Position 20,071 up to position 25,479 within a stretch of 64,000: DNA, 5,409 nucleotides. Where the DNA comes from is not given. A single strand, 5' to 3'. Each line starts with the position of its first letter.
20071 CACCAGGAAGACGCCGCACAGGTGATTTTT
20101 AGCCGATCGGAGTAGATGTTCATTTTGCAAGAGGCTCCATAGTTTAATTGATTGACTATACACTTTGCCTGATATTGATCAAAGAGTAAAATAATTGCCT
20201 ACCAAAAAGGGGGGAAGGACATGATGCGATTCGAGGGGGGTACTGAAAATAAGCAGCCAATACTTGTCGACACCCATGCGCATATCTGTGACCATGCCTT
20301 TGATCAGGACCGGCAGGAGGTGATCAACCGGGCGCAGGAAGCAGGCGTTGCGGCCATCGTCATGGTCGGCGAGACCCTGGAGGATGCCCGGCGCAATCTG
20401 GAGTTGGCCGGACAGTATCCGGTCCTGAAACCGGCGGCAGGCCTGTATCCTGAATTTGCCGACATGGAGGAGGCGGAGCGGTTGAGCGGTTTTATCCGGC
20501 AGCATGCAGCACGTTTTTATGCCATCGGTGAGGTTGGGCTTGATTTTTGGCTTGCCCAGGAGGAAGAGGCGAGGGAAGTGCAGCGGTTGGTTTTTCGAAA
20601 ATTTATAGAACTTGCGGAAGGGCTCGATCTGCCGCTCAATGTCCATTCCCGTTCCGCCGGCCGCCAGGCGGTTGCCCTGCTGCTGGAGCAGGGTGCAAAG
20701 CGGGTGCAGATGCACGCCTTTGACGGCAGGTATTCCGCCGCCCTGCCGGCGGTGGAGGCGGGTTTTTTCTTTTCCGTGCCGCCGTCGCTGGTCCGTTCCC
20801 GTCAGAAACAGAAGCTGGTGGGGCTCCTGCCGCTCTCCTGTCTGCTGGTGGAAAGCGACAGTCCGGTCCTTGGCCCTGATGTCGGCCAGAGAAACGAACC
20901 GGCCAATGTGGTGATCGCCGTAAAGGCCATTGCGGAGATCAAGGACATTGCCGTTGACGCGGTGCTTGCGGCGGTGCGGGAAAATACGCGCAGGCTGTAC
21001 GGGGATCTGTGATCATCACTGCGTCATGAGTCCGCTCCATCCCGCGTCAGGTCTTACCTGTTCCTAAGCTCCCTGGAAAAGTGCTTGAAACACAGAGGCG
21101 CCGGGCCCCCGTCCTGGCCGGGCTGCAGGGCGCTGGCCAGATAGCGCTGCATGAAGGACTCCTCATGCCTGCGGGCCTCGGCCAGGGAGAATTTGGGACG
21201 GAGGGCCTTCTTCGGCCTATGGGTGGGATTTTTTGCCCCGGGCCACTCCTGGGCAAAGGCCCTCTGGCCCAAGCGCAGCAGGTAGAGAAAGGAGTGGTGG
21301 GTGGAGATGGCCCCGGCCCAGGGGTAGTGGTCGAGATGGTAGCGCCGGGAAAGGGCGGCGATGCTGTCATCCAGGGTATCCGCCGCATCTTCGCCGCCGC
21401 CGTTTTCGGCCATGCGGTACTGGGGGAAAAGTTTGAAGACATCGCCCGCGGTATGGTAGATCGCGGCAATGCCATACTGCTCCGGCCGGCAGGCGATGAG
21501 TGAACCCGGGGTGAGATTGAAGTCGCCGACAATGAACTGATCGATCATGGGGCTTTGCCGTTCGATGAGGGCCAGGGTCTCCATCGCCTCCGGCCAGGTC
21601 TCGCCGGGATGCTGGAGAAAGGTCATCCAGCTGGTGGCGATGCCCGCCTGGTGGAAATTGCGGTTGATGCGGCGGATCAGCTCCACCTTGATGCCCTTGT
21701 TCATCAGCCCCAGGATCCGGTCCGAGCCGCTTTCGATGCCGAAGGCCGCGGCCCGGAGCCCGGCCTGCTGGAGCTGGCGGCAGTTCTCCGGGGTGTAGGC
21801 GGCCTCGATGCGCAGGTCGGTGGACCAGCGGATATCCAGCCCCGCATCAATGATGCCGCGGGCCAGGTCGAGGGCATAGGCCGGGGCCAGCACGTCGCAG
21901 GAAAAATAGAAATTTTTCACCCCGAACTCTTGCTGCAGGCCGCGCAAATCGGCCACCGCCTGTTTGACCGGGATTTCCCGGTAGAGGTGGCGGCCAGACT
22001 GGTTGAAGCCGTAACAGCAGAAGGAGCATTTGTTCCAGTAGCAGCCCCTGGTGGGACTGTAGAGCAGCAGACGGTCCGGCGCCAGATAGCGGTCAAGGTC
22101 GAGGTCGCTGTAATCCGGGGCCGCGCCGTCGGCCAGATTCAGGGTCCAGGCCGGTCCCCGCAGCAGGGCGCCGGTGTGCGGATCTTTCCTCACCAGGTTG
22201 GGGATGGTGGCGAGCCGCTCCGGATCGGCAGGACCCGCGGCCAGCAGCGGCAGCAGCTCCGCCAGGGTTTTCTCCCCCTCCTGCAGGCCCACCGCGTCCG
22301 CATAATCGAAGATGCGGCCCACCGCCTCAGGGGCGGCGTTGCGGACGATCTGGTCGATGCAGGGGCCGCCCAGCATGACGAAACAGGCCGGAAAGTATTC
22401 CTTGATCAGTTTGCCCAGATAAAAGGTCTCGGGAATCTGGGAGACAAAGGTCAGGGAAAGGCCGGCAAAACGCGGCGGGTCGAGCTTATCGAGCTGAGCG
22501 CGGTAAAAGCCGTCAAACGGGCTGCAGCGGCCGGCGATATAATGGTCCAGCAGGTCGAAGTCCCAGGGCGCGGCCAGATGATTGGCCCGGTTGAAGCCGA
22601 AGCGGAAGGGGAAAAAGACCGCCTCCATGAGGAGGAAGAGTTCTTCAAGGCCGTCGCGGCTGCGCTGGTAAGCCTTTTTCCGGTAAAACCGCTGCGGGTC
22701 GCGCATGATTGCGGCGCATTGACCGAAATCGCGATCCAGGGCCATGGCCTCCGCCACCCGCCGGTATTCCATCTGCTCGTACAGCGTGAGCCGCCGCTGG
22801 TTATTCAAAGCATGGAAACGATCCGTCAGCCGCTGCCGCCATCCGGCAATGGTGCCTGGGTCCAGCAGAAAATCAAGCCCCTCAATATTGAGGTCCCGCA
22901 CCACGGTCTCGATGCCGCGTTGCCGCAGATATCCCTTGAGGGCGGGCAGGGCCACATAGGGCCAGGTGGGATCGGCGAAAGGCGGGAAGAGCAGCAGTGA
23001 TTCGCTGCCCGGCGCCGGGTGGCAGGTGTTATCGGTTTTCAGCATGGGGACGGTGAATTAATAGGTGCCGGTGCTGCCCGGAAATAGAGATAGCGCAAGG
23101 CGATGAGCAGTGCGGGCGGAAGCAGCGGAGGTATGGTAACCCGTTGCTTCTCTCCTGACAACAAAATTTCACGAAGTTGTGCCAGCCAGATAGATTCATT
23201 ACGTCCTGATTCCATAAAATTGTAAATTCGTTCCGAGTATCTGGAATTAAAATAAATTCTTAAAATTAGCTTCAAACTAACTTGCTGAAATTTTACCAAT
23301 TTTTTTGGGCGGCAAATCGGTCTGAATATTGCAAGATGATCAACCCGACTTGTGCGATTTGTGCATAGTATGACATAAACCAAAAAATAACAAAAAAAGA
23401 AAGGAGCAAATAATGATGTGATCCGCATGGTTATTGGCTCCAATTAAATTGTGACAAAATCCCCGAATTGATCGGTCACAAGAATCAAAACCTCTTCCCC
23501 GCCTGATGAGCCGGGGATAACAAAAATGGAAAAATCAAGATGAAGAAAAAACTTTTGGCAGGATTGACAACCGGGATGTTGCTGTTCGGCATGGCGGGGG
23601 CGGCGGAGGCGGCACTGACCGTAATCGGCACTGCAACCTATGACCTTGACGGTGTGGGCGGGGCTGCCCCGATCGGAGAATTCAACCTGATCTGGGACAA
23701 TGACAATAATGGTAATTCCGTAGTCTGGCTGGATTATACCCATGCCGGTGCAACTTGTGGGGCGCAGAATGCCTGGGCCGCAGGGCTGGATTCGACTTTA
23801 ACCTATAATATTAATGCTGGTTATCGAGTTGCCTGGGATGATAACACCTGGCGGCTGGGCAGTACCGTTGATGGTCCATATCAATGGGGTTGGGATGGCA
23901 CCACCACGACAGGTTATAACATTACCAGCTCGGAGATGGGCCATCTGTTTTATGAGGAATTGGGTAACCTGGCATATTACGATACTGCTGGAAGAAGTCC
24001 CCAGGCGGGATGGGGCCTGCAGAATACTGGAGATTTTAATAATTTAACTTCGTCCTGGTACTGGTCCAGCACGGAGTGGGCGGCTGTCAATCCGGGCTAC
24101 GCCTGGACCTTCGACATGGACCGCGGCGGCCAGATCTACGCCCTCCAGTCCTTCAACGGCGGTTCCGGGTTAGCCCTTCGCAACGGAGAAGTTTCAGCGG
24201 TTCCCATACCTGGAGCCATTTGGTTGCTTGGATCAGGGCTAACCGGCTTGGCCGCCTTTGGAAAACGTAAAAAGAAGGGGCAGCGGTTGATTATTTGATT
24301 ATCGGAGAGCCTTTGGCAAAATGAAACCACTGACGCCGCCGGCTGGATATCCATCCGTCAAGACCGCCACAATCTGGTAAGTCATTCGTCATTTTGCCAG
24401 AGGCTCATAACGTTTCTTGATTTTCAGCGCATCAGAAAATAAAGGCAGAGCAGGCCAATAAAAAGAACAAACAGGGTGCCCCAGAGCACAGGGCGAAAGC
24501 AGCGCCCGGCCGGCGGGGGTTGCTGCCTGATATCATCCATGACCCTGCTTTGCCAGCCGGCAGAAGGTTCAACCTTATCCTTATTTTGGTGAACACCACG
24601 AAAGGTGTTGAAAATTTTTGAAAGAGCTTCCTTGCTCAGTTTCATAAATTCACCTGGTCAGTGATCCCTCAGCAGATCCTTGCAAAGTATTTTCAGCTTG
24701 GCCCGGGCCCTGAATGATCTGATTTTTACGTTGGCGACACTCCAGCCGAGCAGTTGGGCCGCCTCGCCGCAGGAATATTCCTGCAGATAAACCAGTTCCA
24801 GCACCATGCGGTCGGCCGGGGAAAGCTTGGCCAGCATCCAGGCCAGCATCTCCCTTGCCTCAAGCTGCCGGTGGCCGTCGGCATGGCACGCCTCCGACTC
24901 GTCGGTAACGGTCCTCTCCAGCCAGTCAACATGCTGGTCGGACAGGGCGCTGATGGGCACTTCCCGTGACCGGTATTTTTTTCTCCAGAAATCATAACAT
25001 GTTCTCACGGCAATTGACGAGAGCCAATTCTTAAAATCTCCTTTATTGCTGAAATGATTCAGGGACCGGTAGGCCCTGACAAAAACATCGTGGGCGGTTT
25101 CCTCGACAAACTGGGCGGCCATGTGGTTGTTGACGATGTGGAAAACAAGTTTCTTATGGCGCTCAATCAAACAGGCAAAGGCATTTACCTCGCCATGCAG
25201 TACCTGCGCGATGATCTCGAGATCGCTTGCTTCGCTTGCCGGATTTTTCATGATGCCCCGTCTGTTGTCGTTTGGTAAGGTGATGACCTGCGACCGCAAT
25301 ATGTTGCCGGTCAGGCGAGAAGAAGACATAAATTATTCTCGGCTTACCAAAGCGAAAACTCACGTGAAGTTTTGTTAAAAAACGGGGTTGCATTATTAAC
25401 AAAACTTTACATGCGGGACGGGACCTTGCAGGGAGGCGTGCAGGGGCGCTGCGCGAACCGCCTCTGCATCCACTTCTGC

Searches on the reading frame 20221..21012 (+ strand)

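Call 38: search_protein_families(library=ncbifam, proteins=[window:20221-21012:+], max_evalue=1e-8)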
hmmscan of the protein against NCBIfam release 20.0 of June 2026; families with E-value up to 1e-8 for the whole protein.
window:20221-21012:+ (263 aa): 5 families
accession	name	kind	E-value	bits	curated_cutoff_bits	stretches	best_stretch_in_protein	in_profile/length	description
TIGR00010.1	TIGR00010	subfamily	5.3e-55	186.6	206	1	15-260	1-251/253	YchF/TatD family DNA exonuclease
NF041926.1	QatD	equivalog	1.1e-29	103.2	230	1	17-259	1-239/239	Qat anti-phage system TatD family nuclease QatD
NF007745.0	PRK10425.1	equivalog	2.1e-25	89.4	395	1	20-261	6-257/260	3'-5' ssDNA/RNA exonuclease TatD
NF008522.0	PRK11449.1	equivalog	2.9e-24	85.6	481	1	15-260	5-256/259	metal-dependent hydrolase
NF008075.0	PRK10812.1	equivalog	1.5e-22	80.1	438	1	14-260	2-254/265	metal-dependent hydrolase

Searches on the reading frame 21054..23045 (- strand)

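Call 38: search_protein_families(library=ncbifam, proteins=[window:21054-23045:-], max_evalue=1e-8)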
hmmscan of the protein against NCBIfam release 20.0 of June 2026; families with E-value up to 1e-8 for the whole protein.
window:21054-23045:- (663 aa): 8 families
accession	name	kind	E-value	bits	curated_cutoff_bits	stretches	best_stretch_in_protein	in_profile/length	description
TIGR03975.1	rSAM_ocin_1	subfamily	1e-30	106.8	281.85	1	191-526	129-459/606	RiPP maturation radical SAM C-methyltransferase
TIGR04479.1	bcpD_PhpK_rSAM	subfamily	5.1e-24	84.5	600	1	195-526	115-436/504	PhpK family radical SAM P-methyltransferase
TIGR04072.2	rSAM_ladder_B12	equivalog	4e-19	68.6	360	1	302-499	156-351/443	lipid biosynthesis B12-binding/radical SAM protein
TIGR03471.1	HpnJ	equivalog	2.6e-17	62.8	577.6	1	326-492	198-360/472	hopanoid biosynthesis associated radical SAM protein HpnJ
TIGR04385.1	B12_rSAM_cofa1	equivalog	1e-15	57.9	450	1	213-496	92-363/438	B12 lower ligand biosynthesis radical SAM protein BzaD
NF045585.1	rSAM_slr0320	equivalog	3.2e-10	39.1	775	1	330-469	239-379/511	photosystem II high light acclimation radical SAM protein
NF050148.1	rSAM_ApyD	equivalog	5.7e-10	38.2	750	1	211-496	94-365/645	RiPP biosynthesis radical SAM protein ApyD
TIGR04367.1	HpnR_B12_rSAM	equivalog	2.6e-09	36.1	650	1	184-372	55-229/490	hopanoid C-3 methylase HpnR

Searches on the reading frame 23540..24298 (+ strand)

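Call 38: search_protein_families(library=ncbifam, proteins=[window:23540-24298:+], max_evalue=1e-8)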
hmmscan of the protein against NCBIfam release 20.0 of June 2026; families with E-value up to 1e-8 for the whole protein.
window:23540-24298:+ (252 aa): 0 families

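Call 44: search_protein_families(library=ncbifam, proteins=[window:23540-24298:+], max_evalue=0.001)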
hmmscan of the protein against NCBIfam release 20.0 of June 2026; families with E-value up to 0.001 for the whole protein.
window:23540-24298:+ (252 aa): 3 families
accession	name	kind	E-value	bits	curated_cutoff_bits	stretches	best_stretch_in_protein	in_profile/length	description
NF033554.9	floc_PepA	equivalog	1.9e-05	24.6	80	1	219-245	235-261/261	flocculation-associated PEP-CTERM protein PepA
TIGR03370.1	VPLPA-CTERM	domain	0.00013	21.8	25.35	1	221-245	1-25/25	VPLPA-CTERM sorting domain-containing protein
NF041538.1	PEP_EDSA_1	subfamily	0.00089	19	100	1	216-244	278-307/307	EDSAP-1 family PEP-CTERM protein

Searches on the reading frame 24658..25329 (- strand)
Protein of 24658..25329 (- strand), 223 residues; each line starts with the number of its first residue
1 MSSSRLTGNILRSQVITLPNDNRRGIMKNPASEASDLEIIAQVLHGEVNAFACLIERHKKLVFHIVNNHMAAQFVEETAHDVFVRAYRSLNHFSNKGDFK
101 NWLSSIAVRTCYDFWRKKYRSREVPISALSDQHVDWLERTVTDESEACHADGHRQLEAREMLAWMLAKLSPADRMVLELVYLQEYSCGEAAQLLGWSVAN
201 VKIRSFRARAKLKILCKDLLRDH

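Call 38: search_protein_families(library=ncbifam, proteins=[window:24658-25329:-], max_evalue=1e-8)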
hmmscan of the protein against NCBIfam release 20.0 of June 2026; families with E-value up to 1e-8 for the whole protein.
window:24658-25329:- (223 aa): 41 families (the best 25 are shown)
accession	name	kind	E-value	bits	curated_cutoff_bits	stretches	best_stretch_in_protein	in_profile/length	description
NF007225.0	PRK09643.1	equivalog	1.8e-22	80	190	1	29-219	7-185/204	RNA polymerase sigma factor SigM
NF008888.0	PRK11922.1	equivalog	2.1e-22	79.9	204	1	28-214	9-194/231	RNA polymerase sigma factor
TIGR02937.1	sigma70-ECF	superfamily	4.2e-22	78.5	42.9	1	50-213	2-162/165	sigma-70 family RNA polymerase sigma factor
NF007223.0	PRK09641.1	equivalog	4.1e-20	72.4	209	1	38-213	7-181/187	RNA polymerase sigma factor SigW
NF009171.0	PRK12518.1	equivalog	2.8e-19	69.7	208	1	29-213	7-181/191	RNA polymerase sigma factor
NF004113.0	PRK05602.1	equivalog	6.6e-19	68.3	208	1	22-215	18-200/211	RNA polymerase sigma factor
NF007220.0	PRK09639.1-5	equivalog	9.6e-19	67.8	260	1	61-213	19-161/181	RNA polymerase sigma factor SigX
NF009166.1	PRK12513.1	equivalog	1.8e-18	66.9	206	1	32-213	5-183/193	RNA polymerase sigma factor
NF009168.0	PRK12515.1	subfamily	3.5e-18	65.8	236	1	32-217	5-180/189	RNA polymerase sigma factor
TIGR02950.1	SigM_subfam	subfamily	3.7e-18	65.9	147.95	1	68-215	20-157/159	RNA polymerase sigma factor, SigM family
NF006930.0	PRK09415.1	subfamily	8.9e-18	64.7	198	1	60-215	31-174/179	RNA polymerase factor sigma C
NF007216.0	PRK09638.1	equivalog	3e-17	63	194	1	35-219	4-174/180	RNA polymerase sigma factor SigY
TIGR02939.1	RpoE_Sigma70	equivalog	5.9e-17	62.3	236.15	1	33-217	4-187/190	RNA polymerase sigma factor RpoE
NF009172.0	PRK12519.1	subfamily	6.3e-17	61.8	222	1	30-219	10-192/194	RNA polymerase sigma factor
TIGR02948.1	SigW_bacill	equivalog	2.8e-16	60.1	243.1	1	39-213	8-181/187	RNA polymerase sigma factor SigW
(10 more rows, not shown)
